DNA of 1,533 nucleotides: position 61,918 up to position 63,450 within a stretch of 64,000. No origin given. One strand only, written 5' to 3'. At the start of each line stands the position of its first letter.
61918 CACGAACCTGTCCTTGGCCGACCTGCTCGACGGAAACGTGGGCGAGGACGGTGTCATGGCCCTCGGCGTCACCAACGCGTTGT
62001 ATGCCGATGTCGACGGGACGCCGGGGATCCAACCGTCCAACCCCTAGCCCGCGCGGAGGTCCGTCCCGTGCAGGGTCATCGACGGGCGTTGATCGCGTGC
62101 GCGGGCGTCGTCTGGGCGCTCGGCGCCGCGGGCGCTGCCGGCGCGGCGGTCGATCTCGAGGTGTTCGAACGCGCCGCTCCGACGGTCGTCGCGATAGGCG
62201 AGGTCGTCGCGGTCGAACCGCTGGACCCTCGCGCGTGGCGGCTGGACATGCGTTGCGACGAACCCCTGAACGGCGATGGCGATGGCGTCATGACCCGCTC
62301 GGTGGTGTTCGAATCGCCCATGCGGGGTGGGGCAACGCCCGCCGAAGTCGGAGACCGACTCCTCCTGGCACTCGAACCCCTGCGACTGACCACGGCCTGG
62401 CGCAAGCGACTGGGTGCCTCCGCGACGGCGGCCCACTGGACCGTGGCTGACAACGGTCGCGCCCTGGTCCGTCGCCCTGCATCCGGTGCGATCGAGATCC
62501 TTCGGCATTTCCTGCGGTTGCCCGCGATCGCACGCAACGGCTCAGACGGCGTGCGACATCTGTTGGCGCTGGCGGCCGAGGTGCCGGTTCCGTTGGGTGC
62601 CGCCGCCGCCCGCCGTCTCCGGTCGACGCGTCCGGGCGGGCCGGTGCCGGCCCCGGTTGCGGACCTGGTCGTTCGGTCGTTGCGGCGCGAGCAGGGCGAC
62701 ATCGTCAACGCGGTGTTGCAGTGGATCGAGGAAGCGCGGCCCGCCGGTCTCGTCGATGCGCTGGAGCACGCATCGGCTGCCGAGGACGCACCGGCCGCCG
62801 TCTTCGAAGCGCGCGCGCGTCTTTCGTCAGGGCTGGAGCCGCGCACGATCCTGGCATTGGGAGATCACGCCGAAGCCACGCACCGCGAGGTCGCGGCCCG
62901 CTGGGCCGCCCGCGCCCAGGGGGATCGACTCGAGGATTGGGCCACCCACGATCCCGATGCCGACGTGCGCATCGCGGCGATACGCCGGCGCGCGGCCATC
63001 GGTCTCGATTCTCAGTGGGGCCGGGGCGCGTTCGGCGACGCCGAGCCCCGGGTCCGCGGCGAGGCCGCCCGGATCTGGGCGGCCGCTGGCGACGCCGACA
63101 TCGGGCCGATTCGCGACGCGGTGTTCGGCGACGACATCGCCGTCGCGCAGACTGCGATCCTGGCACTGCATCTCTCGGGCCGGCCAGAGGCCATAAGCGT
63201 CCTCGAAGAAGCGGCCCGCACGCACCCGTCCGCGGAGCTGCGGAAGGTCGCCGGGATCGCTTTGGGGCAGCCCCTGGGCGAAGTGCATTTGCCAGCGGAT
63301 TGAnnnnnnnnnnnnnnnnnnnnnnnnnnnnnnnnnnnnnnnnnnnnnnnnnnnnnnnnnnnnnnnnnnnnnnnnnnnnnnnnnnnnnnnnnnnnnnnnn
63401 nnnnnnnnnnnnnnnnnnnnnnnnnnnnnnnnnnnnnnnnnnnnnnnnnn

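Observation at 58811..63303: A 1078-aa secreted protein with CarboxypepD_reg-like and PHP-like regions, followed by a secreted HEAT-repeat protein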

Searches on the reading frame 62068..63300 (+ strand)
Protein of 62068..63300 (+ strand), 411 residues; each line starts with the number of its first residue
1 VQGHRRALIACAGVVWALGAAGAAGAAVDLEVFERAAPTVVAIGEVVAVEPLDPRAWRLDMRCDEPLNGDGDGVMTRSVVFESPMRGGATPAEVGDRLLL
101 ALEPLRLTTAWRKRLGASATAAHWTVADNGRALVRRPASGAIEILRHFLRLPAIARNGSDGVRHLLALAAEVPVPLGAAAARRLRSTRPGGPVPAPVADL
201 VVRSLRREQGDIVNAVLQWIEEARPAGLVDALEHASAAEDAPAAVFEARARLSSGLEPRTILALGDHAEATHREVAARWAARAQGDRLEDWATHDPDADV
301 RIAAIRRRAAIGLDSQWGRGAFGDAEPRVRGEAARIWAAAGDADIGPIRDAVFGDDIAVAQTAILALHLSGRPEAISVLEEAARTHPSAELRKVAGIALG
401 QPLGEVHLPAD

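Call 5: search_protein_families(library=pfam, proteins=[window:62068-63300:+], max_evalue=0.1)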
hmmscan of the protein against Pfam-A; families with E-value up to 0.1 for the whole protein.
window:62068-63300:+ (411 aa): 2 families
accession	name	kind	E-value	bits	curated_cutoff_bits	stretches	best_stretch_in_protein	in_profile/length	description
PF13646.12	HEAT_2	-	3.3e-07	30.9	27.7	1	323-400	10-88/88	HEAT repeats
PF02985.28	HEAT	-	0.012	16.3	23.5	0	292-305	9-21/31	HEAT repeat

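Call 6: search_protein_families(library=ncbifam, proteins=[window:62068-63300:+], max_evalue=1)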
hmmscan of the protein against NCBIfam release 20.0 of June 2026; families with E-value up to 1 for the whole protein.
window:62068-63300:+ (411 aa): 0 families

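Call 19: find_homologous_proteins(query=window:62068-63300:+, max_evalue=0.001)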
Query window:62068-63300:+ (411 aa): 9 proteins with E <= 0.001 among 8000 candidates.
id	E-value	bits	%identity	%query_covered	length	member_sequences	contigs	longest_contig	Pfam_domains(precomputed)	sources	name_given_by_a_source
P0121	2.2e-256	868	100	100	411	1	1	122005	PF13646.13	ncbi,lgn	-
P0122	3.6e-82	295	50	98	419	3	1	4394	-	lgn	-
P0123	9.5e-40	155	39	75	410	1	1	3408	PF13646.13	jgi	jgi:hypothetical protein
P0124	2.6e-38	150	37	90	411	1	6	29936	PF13646.13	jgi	jgi:hypothetical protein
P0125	4.0e-31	127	38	76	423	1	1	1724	PF02985.29,PF13646.13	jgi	-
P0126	8.2e-29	119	32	91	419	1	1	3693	PF02985.29,PF13646.13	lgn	-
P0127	1.2e-28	119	39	77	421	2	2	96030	PF02985.29,PF13646.13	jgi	jgi:hypothetical protein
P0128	1.0e-25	109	34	76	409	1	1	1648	PF02985.29,PF13646.13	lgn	-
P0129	6.2e-9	54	32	77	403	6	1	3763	PF02985.29,PF13646.13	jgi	jgi:hypothetical protein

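Call 20: find_encoding_contigs(protein=P0121, flank=3000, max_places=2)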
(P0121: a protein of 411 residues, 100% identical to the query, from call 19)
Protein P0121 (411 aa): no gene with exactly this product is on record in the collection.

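Call 54: search_protein_families(library=pfam, alignment_id=A2, max_evalue=0.01)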
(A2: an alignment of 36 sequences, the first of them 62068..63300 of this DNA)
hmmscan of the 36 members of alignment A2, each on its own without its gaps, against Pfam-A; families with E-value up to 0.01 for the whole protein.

A. member 1, window:62068-63300:+ (411 aa): 1 family
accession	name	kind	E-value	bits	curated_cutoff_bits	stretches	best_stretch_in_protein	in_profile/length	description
PF13646.12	HEAT_2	-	3.3e-07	30.9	27.7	1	323-400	10-88/88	HEAT repeats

B. families by the number of members that match (of 36 scanned): 7 families
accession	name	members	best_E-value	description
PF13646.12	HEAT_2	34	2.1e-18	HEAT repeats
PF02985.28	HEAT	28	5e-10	HEAT repeat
PF13513.12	HEAT_EZ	5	0.00037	HEAT-like repeat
PF13567.11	DUF4131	3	0.00023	Domain of unknown function (DUF4131)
PF03130.22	HEAT_PBS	1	1.4e-06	PBS lyase HEAT-like repeat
PF01048.26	PNP_UDP_1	1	0.0051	Phosphorylase superfamily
PF13524.12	Glyco_trans_1_2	1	0.0067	Glycosyl transferase-like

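Call 55: find_homologous_proteins(query=A2, max_evalue=0.00001)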
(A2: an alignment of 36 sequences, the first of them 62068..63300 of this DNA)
Query A2 (36 sequences) (411 aa, profile of the alignment): 55 proteins with E <= 0.00001 among 8000 candidates.
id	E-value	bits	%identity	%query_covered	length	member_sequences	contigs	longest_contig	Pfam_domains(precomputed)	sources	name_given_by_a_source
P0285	1.9e-135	470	37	87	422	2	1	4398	PF02985.29,PF13646.13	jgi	jgi:hypothetical protein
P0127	5.4e-133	462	39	77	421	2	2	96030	PF02985.29,PF13646.13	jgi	jgi:hypothetical protein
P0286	2.0e-127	444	33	95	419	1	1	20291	PF02985.29,PF13646.13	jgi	jgi:hypothetical protein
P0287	7.1e-124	432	36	91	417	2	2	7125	PF13646.13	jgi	jgi:hypothetical protein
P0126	3.9e-123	430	32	91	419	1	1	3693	PF02985.29,PF13646.13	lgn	-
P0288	5.8e-123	429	33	75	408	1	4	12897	PF13646.13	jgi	jgi:hypothetical protein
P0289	1.9e-121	424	28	76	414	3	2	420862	PF02985.29,PF13646.13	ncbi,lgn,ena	-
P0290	3.1e-121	423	39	88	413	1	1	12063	PF02985.29,PF13646.13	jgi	jgi:hypothetical protein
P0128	5.6e-121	423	34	76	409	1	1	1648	PF02985.29,PF13646.13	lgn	-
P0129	6.7e-120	419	32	77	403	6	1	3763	PF02985.29,PF13646.13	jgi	jgi:hypothetical protein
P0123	1.9e-118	414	39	75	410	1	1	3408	PF13646.13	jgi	jgi:hypothetical protein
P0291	2.5e-118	414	35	91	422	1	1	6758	PF13646.13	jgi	jgi:hypothetical protein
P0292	1.1e-115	405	24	88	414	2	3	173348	PF02985.29,PF13646.13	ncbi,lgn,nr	ncbi:hypothetical protein HRbin30_02576 [bacterium HR30]|nr:hypothetical protein HRbin30_02576 [bact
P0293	1.3e-112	395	32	16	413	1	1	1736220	PF02985.29,PF13646.13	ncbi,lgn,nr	ncbi:MAG: hypothetical protein KatS3mg077_1082 [Candidatus Binatia bacterium]|nr:MAG: hypothetical p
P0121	5.1e-98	347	100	100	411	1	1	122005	PF13646.13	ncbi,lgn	-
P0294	9.0e-37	145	-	-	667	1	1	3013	PF21581.4,PF12717.14,PF00514.30,PF12755.14,PF02985.29,PF03130.23,PF13513.13,PF01602.27,PF13646.13,PF23227.2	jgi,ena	-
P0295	3.3e-33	133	38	15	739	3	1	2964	PF21581.4,PF12717.14,PF00514.30,PF02985.29,PF11838.15,PF03130.23,PF13513.13,PF01602.27,PF13646.13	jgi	jgi:HEAT repeat protein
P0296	7.0e-33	132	33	23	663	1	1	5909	PF23271.2,PF12717.14,PF00514.30,PF24714.2,PF02985.29,PF11838.15,PF01602.27,PF21581.4,PF25786.1,PF03130.23,PF20168.5,PF13513.13,PF13646.13,PF23227.2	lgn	-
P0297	9.5e-32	129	-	-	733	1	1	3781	PF23271.2,PF12717.14,PF00514.30,PF02985.29,PF03130.23,PF13513.13,PF13646.13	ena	-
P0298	7.2e-31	126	-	-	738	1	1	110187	PF12717.14,PF00514.30,PF01347.29,PF02985.29,PF03130.23,PF13513.13,PF01602.27,PF13646.13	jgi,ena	-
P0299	1.1e-30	125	40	15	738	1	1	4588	PF12717.14,PF00514.30,PF02985.29,PF03130.23,PF13513.13,PF01602.27,PF13646.13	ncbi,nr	ncbi:MAG TPA: HEAT repeat domain-containing protein [Thermoanaerobaculia bacterium]|nr:HEAT repeat d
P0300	3.2e-29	120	37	14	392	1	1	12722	PF12717.14,PF00514.30,PF02985.29,PF01602.27,PF14663.12,PF25767.2,PF21581.4,PF01347.29,PF03130.23,PF13513.13,PF13646.13,PF23227.2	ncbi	ncbi:MAG: HEAT repeat domain-containing protein, partial [bacterium]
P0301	5.4e-28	116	-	-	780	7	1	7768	PF00514.30,PF02985.29,PF03130.23,PF13513.13,PF13646.13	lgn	-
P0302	3.8e-27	114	34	20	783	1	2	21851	PF12717.14,PF00514.30,PF01347.29,PF12755.14,PF02985.29,PF03130.23,PF13513.13,PF01602.27,PF13646.13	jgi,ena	-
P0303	7.2e-27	113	36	27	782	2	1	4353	PF02985.29,PF03130.23,PF13513.13,PF13646.13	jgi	-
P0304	2.5e-26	111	-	-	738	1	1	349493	PF21581.4,PF23271.2,PF12717.14,PF00514.30,PF25786.1,PF02985.29,PF03130.23,PF13513.13,PF01602.27,PF13646.13,PF23227.2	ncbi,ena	-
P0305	6.5e-25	106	40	15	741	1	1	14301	PF21581.4,PF12717.14,PF00514.30,PF25786.1,PF02985.29,PF03130.23,PF13513.13,PF01602.27,PF13646.13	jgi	jgi:HEAT repeat protein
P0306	6.5e-24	103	-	-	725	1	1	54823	PF21581.4,PF12717.14,PF00514.30,PF02985.29,PF13513.13,PF01602.27,PF13646.13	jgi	jgi:HEAT repeat protein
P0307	1.6e-23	102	33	20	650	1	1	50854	PF12717.14,PF00514.30,PF22646.3,PF02985.29,PF05569.18,PF03130.23,PF13513.13,PF13646.13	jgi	jgi:HEAT repeat protein/beta-lactamase regulating signal transducer with metallopeptidase domain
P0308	3.8e-23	100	-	-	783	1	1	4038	PF12755.14,PF02985.29,PF03130.23,PF13646.13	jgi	jgi:HEAT repeat protein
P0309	2.0e-22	98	43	11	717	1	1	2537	PF12717.14,PF00514.30,PF02985.29,PF03130.23,PF13513.13,PF01602.27,PF13646.13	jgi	jgi:HEAT repeat protein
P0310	9.9e-22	96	37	15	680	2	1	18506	PF12717.14,PF00514.30,PF02985.29,PF03130.23,PF01602.27,PF13646.13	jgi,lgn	jgi:HEAT repeat protein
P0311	1.2e-17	82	-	-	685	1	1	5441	PF12717.14,PF02985.29,PF13646.13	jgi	jgi:HEAT repeat protein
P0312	2.0e-17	82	48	7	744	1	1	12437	PF12717.14,PF00514.30,PF02985.29,PF13513.13,PF13646.13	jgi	jgi:HEAT repeat protein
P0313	1.6e-15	75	31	21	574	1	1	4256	PF12717.14,PF18152.7,PF00514.30,PF02985.29,PF03130.23,PF13513.13,PF13646.13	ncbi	-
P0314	1.1e-14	73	-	-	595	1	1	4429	PF00514.30,PF02985.29,PF13513.13,PF13646.13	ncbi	-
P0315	3.9e-14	71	-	-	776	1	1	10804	PF02985.29,PF13646.13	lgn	-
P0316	6.4e-14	70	-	-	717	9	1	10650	PF12717.14,PF00160.27,PF02985.29,PF03130.23,PF13513.13,PF13646.13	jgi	jgi:cyclophilin family peptidyl-prolyl cis-trans isomerase/HEAT repeat protein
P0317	1.0e-13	69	-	-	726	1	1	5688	PF00514.30,PF06271.19,PF02985.29,PF08308.18,PF13513.13,PF13646.13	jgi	jgi:HEAT repeat protein/uncharacterized RDD family membrane protein YckC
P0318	1.1e-13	69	34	17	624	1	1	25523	PF12717.14,PF22646.3,PF02985.29,PF13513.13,PF13646.13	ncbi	-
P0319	5.7e-13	67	36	19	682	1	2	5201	PF00160.27,PF00514.30,PF02985.29,PF03130.23,PF13513.13,PF13646.13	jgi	jgi:cyclophilin family peptidyl-prolyl cis-trans isomerase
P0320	8.0e-11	60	30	25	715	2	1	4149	PF12717.14,PF00160.27,PF02985.29,PF03130.23,PF13513.13,PF13646.13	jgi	jgi:cyclophilin family peptidyl-prolyl cis-trans isomerase/HEAT repeat protein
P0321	9.1e-11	60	38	11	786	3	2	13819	PF21581.4,PF12717.14,PF02985.29,PF13513.13,PF13646.13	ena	-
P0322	1.9e-10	59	-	-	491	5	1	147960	PF12717.14,PF00514.30,PF26715.1,PF02985.29,PF13513.13,PF13646.13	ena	-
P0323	1.8e-9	55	-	-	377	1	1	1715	PF00514.30,PF02985.29,PF03130.23,PF13513.13,PF13646.13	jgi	jgi:HEAT repeat protein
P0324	2.5e-9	55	-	-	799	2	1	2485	PF02985.29,PF13513.13,PF13646.13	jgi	jgi:HEAT repeat protein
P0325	8.4e-9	53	40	12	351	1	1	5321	PF02985.29,PF03130.23,PF13513.13,PF13646.13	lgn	-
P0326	6.6e-8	50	-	-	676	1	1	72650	PF00160.27,PF02985.29,PF13646.13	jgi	jgi:cyclophilin family peptidyl-prolyl cis-trans isomerase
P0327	1.8e-7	49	34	32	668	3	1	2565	PF02985.29,PF13513.13,PF13646.13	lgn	-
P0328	3.8e-7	48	-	-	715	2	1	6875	PF12717.14,PF00160.27,PF02985.29,PF03130.23,PF13646.13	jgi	jgi:cyclophilin family peptidyl-prolyl cis-trans isomerase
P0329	5.6e-7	47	38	12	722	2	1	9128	PF12717.14,PF00160.27,PF00514.30,PF10363.16,PF02985.29,PF03130.23,PF13513.13,PF13646.13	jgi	jgi:cyclophilin family peptidyl-prolyl cis-trans isomerase/HEAT repeat protein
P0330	8.0e-7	47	41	16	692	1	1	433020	PF12717.14,PF00160.27,PF02985.29,PF13513.13,PF01602.27,PF13646.13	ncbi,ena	-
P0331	3.3e-6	45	35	24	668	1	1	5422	PF00514.30,PF02985.29,PF05569.18,PF03130.23,PF13513.13,PF13646.13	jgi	-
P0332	3.6e-6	44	37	14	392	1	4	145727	PF00514.30,PF02985.29,PF13513.13,PF13646.13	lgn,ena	-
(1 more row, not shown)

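Call 60: list_cluster_members(proteins=[P0121, P0001, P0004, P0010, P0292])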
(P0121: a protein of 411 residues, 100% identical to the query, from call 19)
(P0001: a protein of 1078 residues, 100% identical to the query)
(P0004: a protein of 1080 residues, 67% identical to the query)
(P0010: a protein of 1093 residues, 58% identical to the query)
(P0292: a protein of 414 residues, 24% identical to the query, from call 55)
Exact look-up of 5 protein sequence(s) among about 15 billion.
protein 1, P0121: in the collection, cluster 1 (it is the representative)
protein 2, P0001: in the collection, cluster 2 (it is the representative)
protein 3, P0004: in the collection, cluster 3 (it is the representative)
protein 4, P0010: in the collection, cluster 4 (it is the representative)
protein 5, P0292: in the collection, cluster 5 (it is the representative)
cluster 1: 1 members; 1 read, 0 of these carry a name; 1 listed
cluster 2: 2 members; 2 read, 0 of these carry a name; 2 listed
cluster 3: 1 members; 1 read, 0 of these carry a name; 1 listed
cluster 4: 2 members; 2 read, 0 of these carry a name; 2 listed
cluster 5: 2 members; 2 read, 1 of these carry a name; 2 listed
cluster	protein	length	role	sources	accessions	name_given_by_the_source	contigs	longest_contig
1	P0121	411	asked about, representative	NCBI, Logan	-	-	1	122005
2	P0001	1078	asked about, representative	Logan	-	-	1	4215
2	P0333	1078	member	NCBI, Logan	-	-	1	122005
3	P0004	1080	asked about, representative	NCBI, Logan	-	-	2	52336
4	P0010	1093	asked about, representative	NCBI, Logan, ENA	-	-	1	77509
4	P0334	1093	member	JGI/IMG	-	-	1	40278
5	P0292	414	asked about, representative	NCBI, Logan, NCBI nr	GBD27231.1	hypothetical protein HRbin30_02576 [bacterium HR30]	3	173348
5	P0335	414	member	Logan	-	-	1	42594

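Call 82: search_solved_structures(query=A2, max_evalue=1, show_alignments=1)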
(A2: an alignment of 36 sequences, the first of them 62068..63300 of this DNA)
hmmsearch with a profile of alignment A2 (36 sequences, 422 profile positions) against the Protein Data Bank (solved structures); distinct sequences matched with E-value up to 1: 99 (the best 60 are shown).
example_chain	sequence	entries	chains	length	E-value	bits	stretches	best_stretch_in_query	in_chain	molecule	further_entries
9sah_A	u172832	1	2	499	3.5e-60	207.4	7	306-388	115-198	E4-NB2 synthetic fusion protein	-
4xl5_C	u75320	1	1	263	1.5e-44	155.9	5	308-370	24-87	bGFP-A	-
6fsq_A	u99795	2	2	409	1.8e-43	152.4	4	306-400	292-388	alphaRep A3_bGFPD | A3_bGFPD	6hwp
6ft5_A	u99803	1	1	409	8.7e-42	146.8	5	308-389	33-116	alphaRep A3_A3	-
4zv6_A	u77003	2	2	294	8.4e-41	143.6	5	306-372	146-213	AlphaRep-7 | alpha-Rep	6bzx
3ltm_A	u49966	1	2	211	3.7e-36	128.3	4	307-388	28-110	Alpha-Rep4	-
8aw4_A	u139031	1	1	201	1.3e-33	119.9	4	307-371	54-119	ALPHAREP bB-E3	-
6gwc_C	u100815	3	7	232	1.9e-30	109.5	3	307-367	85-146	iE5 ALPHAREP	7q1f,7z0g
7p0h_A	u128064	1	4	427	5.5e-27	98.1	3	306-388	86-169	Helicobacter pylori ComF fused to an artificial alphaREP crystallization helper (named B2)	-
6gx7_E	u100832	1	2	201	9e-24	87.5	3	308-371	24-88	iiiA5 ALPHAREP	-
3ltj_A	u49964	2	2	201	1.9e-23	86.4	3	308-366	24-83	AlphaRep-4 | bA3-2: binder of A3 protein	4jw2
9rhz_A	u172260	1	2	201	3.5e-23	85.5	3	308-365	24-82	ALPHAREP bE5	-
6gwd_G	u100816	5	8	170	1.1e-22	83.9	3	308-387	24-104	iiH5 ALPHAREP | iih5 Alpha Repeating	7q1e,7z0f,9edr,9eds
4xvp_D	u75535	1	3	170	4.4e-21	78.6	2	308-387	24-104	BGFP-C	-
5dcq_A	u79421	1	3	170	4.3e-20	75.4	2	306-384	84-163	artificial repeat proteins (alphaREP3)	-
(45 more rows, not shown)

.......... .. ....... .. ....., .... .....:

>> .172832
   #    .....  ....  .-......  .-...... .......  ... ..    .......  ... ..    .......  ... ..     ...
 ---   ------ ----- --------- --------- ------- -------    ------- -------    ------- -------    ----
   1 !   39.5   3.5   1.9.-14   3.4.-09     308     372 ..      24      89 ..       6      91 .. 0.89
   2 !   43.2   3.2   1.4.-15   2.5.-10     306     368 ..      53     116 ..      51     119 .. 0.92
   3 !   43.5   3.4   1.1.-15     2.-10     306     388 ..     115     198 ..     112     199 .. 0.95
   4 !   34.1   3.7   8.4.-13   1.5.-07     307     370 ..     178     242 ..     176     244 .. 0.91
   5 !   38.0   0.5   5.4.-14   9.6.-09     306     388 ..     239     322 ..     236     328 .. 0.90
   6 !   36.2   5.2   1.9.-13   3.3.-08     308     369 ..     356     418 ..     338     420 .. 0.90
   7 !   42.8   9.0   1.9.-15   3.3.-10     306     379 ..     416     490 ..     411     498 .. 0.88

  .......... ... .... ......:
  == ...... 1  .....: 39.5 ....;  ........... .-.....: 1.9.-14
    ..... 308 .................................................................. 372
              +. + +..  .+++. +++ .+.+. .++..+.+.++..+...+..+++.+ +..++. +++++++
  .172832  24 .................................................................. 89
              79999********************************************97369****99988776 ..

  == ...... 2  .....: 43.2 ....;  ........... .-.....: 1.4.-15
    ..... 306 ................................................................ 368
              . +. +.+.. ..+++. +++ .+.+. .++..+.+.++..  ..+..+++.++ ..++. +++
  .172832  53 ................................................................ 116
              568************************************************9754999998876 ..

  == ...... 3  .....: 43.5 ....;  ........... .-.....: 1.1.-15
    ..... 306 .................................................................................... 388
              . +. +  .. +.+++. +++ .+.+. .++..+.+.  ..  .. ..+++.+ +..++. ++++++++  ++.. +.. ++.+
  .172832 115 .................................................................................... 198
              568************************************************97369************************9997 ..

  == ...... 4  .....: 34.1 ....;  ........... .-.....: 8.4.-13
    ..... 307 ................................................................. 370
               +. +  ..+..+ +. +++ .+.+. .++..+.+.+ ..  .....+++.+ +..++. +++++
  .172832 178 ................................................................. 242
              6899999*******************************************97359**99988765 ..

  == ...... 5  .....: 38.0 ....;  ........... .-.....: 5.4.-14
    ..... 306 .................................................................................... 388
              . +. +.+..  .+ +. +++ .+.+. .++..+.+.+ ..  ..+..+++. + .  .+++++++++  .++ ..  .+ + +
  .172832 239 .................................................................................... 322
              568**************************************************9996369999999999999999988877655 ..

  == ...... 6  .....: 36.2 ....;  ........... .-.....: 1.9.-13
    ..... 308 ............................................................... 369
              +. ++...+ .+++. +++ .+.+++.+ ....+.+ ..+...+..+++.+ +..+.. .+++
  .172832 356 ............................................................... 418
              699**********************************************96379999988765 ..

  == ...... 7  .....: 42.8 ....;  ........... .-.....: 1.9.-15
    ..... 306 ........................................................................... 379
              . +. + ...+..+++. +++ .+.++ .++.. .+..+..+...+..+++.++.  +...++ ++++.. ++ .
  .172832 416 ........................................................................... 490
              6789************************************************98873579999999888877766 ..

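Call 83: search_protein_families(library=padloc, proteins=[window:62068-63300:+], max_evalue=0.01)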
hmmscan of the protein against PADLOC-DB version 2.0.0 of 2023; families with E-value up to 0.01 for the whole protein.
window:62068-63300:+ (411 aa): 0 families
